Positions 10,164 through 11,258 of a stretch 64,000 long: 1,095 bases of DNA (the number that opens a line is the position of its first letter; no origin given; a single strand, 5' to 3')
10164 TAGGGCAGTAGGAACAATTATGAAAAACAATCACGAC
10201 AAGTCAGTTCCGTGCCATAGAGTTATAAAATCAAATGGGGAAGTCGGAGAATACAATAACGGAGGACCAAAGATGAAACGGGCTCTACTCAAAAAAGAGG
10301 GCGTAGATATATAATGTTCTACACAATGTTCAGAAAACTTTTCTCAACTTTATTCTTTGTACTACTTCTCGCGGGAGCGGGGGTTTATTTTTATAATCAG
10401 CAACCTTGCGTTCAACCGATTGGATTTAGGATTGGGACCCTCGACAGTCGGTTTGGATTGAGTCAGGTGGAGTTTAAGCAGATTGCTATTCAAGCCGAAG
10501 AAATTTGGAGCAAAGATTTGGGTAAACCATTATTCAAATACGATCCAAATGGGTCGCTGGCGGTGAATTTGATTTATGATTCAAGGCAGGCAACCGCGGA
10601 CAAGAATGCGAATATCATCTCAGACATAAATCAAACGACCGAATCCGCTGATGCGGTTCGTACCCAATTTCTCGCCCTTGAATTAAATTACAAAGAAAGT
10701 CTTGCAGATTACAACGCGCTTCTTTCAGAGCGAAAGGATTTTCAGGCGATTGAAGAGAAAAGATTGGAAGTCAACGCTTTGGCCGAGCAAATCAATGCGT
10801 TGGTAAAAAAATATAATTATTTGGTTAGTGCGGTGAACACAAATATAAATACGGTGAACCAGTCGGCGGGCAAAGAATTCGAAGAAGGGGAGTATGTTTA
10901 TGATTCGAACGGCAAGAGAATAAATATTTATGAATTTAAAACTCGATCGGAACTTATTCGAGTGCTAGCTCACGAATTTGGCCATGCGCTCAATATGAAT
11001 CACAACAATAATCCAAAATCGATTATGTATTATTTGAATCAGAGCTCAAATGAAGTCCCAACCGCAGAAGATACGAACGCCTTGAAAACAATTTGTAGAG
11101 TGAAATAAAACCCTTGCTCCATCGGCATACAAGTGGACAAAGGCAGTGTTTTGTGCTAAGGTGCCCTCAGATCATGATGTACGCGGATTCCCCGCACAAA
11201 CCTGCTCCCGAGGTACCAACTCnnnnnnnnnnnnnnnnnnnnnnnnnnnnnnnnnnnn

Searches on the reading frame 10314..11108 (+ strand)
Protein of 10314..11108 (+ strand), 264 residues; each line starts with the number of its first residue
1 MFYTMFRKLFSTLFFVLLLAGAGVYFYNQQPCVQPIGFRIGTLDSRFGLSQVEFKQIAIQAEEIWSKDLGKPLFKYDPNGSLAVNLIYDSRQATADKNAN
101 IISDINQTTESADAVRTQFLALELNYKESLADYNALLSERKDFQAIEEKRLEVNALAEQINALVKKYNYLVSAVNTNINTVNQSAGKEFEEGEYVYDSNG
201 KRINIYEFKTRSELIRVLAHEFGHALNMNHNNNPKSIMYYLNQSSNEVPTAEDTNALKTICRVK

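Call 103: search_protein_families(library=pfam, proteins=[window:10314-11108:+], max_evalue=0.01)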
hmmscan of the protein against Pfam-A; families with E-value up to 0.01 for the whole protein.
window:10314-11108:+ (264 aa): 3 families
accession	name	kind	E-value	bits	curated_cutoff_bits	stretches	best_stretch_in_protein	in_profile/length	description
PF00413.30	Peptidase_M10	-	4.6e-08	33.5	24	1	191-258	85-155/159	Matrixin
PF13688.12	Reprolysin_5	-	0.0018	19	27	1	140-240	66-164/196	Metallo-peptidase family M12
PF01435.24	Peptidase_M48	-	0.0019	18.5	20.3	1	204-243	60-93/186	Peptidase family M48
